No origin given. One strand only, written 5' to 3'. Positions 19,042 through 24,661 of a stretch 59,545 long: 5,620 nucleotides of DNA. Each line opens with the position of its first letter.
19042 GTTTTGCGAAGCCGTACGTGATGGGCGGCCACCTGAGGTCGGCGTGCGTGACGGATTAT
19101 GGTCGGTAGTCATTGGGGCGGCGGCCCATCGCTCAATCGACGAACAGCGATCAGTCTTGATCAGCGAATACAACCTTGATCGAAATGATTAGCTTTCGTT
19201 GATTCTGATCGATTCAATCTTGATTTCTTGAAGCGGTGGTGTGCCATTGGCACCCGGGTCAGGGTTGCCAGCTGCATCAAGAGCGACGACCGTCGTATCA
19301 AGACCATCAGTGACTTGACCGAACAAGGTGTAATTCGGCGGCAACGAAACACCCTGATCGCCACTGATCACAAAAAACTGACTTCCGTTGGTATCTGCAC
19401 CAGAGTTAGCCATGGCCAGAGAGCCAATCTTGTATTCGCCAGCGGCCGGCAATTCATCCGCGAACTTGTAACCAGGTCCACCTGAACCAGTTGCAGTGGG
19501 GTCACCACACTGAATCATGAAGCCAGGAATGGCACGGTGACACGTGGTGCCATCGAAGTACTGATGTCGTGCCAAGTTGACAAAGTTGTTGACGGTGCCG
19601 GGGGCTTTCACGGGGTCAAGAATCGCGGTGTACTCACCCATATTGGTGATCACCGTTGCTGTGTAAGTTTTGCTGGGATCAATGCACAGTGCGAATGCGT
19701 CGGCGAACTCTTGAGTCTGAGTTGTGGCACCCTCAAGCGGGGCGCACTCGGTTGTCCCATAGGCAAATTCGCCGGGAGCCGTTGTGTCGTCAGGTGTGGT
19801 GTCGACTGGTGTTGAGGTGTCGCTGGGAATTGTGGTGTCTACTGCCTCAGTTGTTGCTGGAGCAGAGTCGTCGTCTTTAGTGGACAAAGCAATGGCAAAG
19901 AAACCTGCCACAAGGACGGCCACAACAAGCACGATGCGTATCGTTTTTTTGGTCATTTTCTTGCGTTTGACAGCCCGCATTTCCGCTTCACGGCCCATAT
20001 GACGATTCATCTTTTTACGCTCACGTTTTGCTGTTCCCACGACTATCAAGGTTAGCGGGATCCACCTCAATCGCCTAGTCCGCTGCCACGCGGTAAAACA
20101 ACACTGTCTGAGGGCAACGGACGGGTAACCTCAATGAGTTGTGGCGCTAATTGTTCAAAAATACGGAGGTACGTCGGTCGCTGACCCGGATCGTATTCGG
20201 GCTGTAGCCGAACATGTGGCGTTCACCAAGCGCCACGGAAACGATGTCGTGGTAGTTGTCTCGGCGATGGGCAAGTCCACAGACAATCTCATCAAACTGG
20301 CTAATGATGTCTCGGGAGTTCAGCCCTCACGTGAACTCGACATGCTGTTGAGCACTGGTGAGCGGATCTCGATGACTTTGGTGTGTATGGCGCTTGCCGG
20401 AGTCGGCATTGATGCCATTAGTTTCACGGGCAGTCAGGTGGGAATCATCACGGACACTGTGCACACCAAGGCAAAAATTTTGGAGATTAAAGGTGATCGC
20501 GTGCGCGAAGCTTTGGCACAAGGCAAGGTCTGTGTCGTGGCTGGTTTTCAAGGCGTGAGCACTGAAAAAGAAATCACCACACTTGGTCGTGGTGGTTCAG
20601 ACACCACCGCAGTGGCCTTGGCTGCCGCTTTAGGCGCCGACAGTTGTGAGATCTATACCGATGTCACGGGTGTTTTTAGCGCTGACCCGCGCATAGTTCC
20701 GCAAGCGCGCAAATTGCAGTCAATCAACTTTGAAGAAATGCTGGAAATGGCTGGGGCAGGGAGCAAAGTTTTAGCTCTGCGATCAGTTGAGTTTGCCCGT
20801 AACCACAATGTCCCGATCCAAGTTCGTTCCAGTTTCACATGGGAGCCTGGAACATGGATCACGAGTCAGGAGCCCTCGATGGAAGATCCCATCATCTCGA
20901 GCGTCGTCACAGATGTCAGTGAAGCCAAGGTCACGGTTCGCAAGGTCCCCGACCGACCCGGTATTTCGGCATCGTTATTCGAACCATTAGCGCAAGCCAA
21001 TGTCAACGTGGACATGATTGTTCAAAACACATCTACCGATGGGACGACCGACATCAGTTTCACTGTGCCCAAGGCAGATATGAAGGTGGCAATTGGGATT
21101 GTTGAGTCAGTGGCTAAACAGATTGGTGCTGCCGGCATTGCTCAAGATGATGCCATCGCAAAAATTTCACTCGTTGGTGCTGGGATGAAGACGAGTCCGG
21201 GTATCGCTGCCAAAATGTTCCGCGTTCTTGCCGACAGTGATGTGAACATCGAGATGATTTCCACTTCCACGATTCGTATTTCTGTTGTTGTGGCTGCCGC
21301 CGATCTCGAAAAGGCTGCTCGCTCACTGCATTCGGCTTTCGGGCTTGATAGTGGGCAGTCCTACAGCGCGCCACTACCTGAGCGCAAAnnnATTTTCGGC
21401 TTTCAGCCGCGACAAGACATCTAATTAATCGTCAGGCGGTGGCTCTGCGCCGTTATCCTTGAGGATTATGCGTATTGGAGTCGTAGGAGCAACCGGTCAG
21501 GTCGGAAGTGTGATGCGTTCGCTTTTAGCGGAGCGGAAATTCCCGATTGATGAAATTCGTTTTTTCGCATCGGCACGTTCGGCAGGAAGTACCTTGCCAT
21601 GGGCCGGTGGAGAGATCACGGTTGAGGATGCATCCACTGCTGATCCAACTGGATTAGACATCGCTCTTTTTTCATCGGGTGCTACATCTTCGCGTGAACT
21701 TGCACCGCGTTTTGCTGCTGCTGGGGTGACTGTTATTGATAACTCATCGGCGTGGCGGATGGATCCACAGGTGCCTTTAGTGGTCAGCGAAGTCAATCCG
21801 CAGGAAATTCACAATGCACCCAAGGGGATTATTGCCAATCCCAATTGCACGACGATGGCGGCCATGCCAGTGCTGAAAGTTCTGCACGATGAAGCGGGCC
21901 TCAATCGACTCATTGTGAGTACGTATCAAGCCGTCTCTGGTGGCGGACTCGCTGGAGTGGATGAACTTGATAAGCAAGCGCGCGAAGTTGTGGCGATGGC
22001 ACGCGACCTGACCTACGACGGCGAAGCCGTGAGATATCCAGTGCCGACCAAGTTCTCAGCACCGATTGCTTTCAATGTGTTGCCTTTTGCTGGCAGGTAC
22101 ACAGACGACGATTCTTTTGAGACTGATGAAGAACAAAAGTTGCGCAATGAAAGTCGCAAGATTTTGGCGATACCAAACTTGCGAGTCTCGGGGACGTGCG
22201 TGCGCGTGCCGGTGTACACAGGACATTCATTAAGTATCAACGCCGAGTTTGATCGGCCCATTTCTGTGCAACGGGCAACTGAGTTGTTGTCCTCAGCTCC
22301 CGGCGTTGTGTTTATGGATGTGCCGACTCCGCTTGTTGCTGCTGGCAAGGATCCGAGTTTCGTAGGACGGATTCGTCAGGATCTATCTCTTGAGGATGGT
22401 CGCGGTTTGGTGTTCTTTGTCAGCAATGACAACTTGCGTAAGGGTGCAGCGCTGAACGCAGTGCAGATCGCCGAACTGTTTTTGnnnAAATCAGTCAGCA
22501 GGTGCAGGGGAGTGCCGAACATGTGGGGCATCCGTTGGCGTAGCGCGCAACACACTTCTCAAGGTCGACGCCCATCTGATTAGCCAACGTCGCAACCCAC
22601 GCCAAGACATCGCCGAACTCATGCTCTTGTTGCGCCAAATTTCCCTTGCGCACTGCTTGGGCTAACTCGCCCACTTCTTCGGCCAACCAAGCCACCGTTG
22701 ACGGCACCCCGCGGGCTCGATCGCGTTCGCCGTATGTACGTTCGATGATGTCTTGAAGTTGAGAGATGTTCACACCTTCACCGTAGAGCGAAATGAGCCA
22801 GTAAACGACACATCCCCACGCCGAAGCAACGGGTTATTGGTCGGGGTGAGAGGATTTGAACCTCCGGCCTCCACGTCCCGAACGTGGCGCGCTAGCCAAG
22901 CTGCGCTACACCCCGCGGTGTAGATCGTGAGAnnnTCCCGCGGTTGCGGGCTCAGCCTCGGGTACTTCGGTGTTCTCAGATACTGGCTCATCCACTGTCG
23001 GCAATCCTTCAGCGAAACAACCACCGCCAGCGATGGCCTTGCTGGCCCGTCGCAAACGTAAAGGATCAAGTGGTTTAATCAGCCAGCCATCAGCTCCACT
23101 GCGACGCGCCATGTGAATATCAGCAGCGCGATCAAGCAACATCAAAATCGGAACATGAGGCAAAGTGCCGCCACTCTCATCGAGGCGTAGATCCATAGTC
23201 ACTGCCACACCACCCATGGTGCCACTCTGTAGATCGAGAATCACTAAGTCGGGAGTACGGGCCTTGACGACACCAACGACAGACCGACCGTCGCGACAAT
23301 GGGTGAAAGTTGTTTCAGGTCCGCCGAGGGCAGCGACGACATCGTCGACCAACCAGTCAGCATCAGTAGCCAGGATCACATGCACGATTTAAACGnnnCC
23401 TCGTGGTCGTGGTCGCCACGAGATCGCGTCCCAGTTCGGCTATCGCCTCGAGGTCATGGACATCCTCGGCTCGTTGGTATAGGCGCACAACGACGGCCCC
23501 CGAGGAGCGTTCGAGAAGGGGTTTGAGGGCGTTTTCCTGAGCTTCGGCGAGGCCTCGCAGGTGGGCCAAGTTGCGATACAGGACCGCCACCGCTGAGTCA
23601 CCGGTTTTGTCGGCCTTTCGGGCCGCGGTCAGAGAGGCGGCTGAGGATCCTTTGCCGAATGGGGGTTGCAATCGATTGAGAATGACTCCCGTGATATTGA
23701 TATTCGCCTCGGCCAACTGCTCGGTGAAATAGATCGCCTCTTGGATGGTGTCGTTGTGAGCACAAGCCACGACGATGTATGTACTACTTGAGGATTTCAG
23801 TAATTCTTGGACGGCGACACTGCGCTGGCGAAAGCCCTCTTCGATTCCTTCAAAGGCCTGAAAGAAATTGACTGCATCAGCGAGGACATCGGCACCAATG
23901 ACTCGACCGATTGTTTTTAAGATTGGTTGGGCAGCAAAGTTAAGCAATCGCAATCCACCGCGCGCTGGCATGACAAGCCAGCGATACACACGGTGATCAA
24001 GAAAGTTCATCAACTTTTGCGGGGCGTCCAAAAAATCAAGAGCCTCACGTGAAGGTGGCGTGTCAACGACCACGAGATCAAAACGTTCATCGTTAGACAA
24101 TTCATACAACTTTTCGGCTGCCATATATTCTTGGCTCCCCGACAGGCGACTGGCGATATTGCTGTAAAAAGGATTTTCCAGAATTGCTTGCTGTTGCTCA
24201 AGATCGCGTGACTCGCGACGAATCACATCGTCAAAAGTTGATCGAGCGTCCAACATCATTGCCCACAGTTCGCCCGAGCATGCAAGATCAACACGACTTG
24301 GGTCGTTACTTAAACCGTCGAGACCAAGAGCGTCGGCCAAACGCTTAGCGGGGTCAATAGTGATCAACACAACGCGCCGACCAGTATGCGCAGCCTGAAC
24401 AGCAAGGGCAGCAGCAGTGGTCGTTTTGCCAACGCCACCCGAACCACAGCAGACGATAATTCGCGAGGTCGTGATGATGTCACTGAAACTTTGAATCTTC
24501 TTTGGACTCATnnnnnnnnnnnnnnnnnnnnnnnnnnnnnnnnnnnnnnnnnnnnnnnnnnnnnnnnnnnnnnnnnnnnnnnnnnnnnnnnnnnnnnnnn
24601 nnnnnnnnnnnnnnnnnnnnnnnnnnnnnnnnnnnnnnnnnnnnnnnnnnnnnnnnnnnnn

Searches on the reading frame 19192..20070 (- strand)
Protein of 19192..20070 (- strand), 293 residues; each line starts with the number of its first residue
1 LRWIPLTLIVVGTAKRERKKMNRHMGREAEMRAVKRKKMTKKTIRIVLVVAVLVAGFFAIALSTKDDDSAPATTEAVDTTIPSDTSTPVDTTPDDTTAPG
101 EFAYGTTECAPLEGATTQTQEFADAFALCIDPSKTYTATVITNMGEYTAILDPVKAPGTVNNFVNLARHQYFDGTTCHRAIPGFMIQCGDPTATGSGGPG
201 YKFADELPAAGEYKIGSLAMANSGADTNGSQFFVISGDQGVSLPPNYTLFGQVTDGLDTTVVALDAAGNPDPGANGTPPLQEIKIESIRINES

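Call 28: search_protein_families(library=pfam, proteins=[window:19192-20070:-], max_evalue=0.00001)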
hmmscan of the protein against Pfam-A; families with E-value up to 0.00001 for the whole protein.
window:19192-20070:- (293 aa): 1 family
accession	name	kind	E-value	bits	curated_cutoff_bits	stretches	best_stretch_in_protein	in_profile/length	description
PF00160.26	Pro_isomerase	-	9e-29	101.2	21.7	1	139-288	3-157/159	Cyclophilin type peptidyl-prolyl cis-trans isomerase/CLD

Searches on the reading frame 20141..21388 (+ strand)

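Call 8: search_protein_families(library=pfam, proteins=[window:20141-21388:+], max_evalue=0.001)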
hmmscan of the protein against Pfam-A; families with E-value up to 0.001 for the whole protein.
window:20141-21388:+ (416 aa): 6 families
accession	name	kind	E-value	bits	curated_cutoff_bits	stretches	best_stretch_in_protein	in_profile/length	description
PF00696.33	AA_kinase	-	1.3e-53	182.6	24.9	1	3-230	2-234/234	Amino acid kinase family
PF22468.2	ACT_9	-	8.4e-38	128.4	27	2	342-400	1-61/61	ACT domain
PF13840.12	ACT_7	-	1.8e-20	73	27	1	337-398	4-65/65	ACT domain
PF01842.31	ACT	-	6.4e-19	67.8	27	2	266-313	3-50/66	ACT domain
PF13740.12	ACT_6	-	1.7e-05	25.1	23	0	270-293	10-33/76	ACT domain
PF13291.12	ACT_4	-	0.00021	22.3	27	0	269-309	13-54/80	ACT domain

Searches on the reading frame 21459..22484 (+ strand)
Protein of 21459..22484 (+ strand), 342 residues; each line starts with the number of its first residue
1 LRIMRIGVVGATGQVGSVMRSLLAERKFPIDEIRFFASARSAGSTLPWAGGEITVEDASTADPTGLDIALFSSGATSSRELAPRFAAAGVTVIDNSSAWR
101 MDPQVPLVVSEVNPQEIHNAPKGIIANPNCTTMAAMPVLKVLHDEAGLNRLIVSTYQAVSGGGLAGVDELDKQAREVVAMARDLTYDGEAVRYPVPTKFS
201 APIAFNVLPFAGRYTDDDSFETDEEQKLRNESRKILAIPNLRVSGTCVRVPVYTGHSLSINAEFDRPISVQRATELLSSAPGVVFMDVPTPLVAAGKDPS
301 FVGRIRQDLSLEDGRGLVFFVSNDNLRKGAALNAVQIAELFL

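Call 8: search_protein_families(library=pfam, proteins=[window:21459-22484:+], max_evalue=0.001)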
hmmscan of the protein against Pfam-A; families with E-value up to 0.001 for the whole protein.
window:21459-22484:+ (342 aa): 2 families
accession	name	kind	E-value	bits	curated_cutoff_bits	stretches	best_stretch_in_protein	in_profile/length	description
PF02774.23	Semialdhyde_dhC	-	5.9e-48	163.9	26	1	139-328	1-184/184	Semialdehyde dehydrogenase, dimerisation domain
PF01118.30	Semialdhyde_dh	-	3.5e-34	118.3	26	1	5-120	1-121/121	Semialdehyde dehydrogenase, NAD binding domain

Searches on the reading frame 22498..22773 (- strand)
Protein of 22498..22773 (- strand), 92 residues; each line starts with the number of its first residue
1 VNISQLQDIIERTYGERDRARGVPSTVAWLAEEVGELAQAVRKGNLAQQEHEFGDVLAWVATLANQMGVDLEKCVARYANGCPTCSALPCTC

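Call 28: search_protein_families(library=pfam, proteins=[window:22498-22773:-], max_evalue=0.00001)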
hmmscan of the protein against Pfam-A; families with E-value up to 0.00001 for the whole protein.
window:22498-22773:- (92 aa): 2 families
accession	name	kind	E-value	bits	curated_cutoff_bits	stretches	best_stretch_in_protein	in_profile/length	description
PF03819.22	MazG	-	4.8e-12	46.4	22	1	24-78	4-62/74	MazG nucleotide pyrophosphohydrolase domain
PF01503.22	PRA-PH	-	1.9e-07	31.8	21.3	1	13-76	19-80/86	Phosphoribosyl-ATP pyrophosphohydrolase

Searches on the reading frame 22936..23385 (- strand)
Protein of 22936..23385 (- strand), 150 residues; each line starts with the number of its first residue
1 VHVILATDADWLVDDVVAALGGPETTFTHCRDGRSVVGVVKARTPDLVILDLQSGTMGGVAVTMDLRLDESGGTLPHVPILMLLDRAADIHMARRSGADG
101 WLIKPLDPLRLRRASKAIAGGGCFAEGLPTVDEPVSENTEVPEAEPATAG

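Call 28: search_protein_families(library=pfam, proteins=[window:22936-23385:-], max_evalue=0.00001)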
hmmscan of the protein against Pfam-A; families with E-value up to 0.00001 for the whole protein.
window:22936-23385:- (150 aa): 1 family
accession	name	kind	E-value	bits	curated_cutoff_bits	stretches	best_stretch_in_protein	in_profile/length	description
PF00072.30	Response_reg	-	2.1e-09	38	30.2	1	9-114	7-109/111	Response regulator receiver domain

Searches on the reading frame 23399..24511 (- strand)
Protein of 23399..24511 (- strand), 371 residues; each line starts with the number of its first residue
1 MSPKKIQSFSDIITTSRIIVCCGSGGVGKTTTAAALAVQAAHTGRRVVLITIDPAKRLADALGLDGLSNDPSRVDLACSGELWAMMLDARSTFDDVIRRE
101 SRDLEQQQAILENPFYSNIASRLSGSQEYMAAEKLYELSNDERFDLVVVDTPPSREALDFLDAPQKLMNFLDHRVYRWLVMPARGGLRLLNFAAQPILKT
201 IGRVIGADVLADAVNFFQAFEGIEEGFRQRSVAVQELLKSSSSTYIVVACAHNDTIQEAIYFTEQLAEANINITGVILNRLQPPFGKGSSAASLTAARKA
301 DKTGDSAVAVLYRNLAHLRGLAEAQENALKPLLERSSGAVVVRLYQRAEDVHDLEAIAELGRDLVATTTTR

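Call 8: search_protein_families(library=pfam, proteins=[window:23399-24511:-], max_evalue=0.001)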
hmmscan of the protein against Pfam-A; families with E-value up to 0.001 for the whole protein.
window:23399-24511:- (371 aa): 14 families
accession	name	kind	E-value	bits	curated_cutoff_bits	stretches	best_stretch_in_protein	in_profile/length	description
PF02374.21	ArsA_ATPase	-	1.3e-29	103.8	24.3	1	17-284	2-248/305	Anion-transporting ATPase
PF01656.29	CbiA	-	2e-13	50.8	25.4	1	18-285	1-87/125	CobQ/CobB/MinD/ParA nucleotide binding domain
PF13614.12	AAA_31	-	4.4e-12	46.7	27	1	20-158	6-132/177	AAA domain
PF00448.28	SRP54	-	6.2e-07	29.7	22.7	1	18-54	3-39/196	SRP54-type protein, GTPase domain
PF10609.15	ParA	-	1.4e-06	28.3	27.1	1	16-53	4-41/246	NUBPL iron-transfer P-loop NTPase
PF13500.12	AAA_26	-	1.8e-05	25.2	27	1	237-289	123-171/198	AAA domain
PF20720.3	nSTAND3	-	2.2e-05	24.7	27.2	1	6-54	7-56/155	Novel STAND NTPase 3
PF13401.12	AAA_22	-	0.00025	21.8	27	0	15-56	4-45/130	AAA domain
PF01695.23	IstB_IS21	-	0.00028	20.9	24.1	1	11-53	87-129/238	IstB-like ATP binding protein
PF02562.22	PhoH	-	0.0003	20.8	27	1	8-64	11-67/205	PhoH-like protein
PF00142.24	Fer4_NifH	-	0.00033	20.7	25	1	18-56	2-40/271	4Fe-4S iron sulfur cluster binding proteins, NifH/frxC family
PF13481.12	AAA_25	-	0.00077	19.6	27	0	12-49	29-65/195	AAA domain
PF00670.27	AdoHcyase_NAD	-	0.00078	20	27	0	6-61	13-63/162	S-adenosyl-L-homocysteine hydrolase, NAD binding domain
PF03308.22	MeaB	-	0.00093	18.7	23.1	0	17-56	34-73/273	Methylmalonyl Co-A mutase-associated GTPase MeaB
